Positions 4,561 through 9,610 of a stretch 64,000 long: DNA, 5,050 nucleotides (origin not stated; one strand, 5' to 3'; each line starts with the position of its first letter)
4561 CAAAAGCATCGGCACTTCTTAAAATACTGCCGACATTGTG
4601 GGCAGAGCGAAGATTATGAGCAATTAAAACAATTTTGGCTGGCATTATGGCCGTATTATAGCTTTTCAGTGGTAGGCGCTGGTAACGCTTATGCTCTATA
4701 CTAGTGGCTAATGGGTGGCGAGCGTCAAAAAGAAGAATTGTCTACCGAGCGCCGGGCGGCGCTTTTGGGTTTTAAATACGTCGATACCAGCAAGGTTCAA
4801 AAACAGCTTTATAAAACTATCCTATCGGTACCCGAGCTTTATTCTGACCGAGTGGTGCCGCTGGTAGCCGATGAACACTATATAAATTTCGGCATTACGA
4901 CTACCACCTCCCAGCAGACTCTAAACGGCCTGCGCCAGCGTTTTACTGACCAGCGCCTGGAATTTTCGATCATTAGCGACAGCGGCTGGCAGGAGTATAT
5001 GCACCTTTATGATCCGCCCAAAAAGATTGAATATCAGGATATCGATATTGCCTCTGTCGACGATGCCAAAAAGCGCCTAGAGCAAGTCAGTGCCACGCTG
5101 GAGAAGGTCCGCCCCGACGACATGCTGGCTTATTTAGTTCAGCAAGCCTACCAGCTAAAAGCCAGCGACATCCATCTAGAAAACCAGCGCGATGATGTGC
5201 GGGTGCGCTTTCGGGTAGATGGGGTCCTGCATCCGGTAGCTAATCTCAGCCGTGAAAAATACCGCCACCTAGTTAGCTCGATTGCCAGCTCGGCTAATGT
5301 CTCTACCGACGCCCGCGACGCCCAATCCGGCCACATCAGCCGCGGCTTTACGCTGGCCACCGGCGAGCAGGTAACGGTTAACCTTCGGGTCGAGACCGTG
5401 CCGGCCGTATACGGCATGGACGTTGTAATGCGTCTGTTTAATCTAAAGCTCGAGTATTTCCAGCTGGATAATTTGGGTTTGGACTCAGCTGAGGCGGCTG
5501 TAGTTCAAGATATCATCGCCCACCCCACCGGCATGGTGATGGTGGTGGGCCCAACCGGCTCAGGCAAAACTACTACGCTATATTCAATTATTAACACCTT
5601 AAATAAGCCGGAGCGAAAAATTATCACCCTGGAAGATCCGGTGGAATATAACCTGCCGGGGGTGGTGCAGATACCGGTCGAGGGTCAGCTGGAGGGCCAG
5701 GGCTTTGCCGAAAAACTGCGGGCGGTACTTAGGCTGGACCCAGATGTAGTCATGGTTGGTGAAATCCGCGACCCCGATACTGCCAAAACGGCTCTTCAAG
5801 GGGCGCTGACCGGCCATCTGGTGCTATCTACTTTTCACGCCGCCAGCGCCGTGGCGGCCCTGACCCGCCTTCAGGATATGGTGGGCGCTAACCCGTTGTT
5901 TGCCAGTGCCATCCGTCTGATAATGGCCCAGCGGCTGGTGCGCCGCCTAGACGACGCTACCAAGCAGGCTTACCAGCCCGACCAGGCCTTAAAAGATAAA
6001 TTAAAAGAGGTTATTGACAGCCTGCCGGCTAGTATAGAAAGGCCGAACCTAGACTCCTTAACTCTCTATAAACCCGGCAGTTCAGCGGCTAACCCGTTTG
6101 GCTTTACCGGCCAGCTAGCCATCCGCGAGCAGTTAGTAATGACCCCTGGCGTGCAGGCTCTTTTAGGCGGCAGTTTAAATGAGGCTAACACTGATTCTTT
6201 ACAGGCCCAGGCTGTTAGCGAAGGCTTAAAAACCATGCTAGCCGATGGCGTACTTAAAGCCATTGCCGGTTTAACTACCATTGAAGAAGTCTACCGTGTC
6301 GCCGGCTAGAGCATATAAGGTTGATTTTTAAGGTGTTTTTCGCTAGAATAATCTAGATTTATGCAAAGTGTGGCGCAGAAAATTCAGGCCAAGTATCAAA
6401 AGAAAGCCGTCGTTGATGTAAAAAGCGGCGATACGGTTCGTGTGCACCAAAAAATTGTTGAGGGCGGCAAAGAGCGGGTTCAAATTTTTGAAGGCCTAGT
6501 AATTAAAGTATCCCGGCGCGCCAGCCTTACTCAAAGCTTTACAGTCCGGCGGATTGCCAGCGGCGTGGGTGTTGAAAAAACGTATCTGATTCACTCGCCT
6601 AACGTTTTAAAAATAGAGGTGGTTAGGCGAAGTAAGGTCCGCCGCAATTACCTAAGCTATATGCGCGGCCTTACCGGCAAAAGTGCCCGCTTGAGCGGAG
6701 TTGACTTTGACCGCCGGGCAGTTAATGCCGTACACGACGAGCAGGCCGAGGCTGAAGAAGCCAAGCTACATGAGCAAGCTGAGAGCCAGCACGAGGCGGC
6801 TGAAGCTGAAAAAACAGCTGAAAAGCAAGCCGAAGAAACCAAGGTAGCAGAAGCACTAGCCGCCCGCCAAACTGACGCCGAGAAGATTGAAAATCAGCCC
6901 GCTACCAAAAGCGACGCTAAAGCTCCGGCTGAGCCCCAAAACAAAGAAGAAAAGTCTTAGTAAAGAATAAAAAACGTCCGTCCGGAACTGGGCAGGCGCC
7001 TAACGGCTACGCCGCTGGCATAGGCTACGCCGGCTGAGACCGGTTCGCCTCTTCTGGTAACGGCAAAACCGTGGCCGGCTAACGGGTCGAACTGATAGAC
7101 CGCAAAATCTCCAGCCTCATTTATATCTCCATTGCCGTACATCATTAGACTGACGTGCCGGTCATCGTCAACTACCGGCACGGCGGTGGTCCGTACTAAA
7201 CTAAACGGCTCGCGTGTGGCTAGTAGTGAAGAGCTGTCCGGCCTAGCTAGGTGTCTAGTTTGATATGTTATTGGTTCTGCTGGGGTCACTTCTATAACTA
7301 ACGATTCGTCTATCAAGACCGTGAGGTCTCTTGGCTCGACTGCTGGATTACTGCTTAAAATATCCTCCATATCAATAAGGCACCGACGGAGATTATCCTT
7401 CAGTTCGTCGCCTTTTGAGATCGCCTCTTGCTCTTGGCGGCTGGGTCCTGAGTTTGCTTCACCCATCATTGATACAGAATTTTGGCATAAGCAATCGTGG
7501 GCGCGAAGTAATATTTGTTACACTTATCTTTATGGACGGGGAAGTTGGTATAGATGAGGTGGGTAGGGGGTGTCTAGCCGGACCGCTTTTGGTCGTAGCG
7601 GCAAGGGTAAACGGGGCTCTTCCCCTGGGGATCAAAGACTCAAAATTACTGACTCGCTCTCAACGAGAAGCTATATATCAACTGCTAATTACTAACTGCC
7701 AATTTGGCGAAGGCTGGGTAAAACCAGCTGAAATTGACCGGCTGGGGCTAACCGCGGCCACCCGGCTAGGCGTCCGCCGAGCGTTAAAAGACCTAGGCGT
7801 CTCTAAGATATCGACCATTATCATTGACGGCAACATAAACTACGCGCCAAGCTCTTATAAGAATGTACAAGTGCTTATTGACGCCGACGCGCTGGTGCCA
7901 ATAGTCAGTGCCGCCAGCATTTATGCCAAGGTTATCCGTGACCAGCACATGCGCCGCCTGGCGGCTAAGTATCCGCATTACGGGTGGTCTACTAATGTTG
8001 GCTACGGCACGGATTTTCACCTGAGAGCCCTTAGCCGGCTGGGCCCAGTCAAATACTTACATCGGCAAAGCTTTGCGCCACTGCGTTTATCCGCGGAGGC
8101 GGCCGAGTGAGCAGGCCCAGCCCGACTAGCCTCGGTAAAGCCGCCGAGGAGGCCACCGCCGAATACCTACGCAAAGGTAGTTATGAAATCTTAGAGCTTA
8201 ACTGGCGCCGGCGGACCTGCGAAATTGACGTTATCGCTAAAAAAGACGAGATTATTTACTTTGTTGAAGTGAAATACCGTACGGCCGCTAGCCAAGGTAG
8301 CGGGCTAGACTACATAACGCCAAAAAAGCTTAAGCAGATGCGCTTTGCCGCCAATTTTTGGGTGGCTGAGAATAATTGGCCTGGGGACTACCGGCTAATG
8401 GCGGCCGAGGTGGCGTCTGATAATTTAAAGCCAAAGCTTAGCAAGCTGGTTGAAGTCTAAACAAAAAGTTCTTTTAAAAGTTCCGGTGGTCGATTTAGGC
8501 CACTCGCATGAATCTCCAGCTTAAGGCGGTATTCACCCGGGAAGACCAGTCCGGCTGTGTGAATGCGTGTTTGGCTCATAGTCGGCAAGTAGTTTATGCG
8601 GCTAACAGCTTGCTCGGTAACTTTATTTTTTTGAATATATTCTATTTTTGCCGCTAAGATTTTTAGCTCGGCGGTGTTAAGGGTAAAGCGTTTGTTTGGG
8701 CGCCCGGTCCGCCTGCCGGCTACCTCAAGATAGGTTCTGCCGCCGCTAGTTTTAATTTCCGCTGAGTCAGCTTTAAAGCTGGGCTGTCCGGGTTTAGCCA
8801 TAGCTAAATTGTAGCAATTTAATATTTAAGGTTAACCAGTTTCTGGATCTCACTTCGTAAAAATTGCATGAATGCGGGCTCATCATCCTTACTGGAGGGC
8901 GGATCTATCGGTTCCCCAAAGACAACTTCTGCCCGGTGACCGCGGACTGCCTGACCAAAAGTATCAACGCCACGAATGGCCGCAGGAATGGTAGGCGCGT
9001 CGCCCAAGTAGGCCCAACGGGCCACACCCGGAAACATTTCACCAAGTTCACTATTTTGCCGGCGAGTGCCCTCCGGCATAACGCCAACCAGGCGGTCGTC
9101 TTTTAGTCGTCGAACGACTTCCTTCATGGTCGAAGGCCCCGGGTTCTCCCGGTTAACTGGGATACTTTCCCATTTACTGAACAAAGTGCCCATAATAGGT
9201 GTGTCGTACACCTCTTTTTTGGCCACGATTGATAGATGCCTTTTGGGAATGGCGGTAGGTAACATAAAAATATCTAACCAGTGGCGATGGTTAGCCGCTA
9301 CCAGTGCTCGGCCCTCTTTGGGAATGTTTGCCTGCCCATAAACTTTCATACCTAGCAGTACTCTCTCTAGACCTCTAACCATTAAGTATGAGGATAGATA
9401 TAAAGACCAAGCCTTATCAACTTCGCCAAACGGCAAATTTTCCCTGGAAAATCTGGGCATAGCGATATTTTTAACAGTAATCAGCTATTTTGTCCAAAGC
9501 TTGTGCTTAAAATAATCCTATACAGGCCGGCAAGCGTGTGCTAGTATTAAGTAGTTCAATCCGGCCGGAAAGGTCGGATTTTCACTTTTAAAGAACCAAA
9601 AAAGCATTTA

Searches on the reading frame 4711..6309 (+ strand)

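Call 34: search_protein_families(library=pfam, proteins=[window:4711-6309:+], max_evalue=0.001)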
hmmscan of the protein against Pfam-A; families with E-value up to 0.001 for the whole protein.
window:4711-6309:+ (532 aa): 5 families
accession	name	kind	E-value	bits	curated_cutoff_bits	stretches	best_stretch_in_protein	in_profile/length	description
PF00437.27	T2SSE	-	1.8e-92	310.3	24.9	1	139-529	12-370/370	Type II/IV secretion system protein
PF13191.12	AAA_16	-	0.00012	23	32.6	1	270-417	21-142/167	AAA ATPase domain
PF13604.12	AAA_30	-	0.00025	21.3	27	1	260-305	5-50/191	AAA domain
PF25199.1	nSTAND_NTPase5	-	0.00036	20.8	34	0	270-310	38-79/145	Novel STAND NTPase 5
PF13401.12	AAA_22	-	0.00064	20.5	27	0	273-308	5-40/130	AAA domain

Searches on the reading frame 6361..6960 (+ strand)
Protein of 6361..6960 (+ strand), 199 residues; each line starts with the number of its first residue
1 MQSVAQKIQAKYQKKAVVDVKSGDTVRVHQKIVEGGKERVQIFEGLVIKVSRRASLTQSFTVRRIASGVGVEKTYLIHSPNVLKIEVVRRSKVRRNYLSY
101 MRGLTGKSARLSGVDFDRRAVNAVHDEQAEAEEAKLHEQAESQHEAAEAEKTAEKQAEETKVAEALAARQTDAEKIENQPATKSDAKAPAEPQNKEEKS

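Call 34: search_protein_families(library=pfam, proteins=[window:6361-6960:+], max_evalue=0.001)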
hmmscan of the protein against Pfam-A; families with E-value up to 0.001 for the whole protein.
window:6361-6960:+ (199 aa): 1 family
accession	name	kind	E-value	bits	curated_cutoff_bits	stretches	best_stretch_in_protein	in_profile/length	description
PF01245.26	Ribosomal_L19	-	8e-36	122.8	22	1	5-111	3-108/111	Ribosomal protein L19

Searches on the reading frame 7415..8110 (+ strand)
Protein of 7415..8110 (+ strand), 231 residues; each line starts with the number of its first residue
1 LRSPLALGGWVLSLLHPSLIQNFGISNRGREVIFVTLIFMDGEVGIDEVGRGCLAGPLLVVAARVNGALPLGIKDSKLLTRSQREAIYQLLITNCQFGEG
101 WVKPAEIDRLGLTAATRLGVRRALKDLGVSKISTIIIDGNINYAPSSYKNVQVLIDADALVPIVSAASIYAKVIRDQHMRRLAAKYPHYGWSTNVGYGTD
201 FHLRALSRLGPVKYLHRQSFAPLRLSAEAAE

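Call 34: search_protein_families(library=pfam, proteins=[window:7415-8110:+], max_evalue=0.001)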
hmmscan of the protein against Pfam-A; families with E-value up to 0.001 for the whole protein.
window:7415-8110:+ (231 aa): 1 family
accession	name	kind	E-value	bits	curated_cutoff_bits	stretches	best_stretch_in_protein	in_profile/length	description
PF01351.25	RNase_HII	-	1.8e-33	116.5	25.8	1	44-221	1-197/199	Ribonuclease HII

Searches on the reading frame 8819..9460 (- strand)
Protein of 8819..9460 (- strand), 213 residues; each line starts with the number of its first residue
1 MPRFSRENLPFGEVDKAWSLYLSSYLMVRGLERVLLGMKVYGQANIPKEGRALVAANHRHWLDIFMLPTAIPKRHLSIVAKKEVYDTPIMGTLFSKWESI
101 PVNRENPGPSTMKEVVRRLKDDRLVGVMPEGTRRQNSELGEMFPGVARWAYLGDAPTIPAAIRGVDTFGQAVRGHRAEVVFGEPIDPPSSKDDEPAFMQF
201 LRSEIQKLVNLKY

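Call 34: search_protein_families(library=pfam, proteins=[window:8819-9460:-], max_evalue=0.001)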
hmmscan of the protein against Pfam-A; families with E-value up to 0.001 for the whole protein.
window:8819-9460:- (213 aa): 1 family
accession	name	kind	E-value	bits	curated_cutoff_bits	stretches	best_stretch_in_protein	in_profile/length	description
PF01553.26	Acyltransferase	-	8.8e-28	97.2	23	1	38-162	2-131/132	Acyltransferase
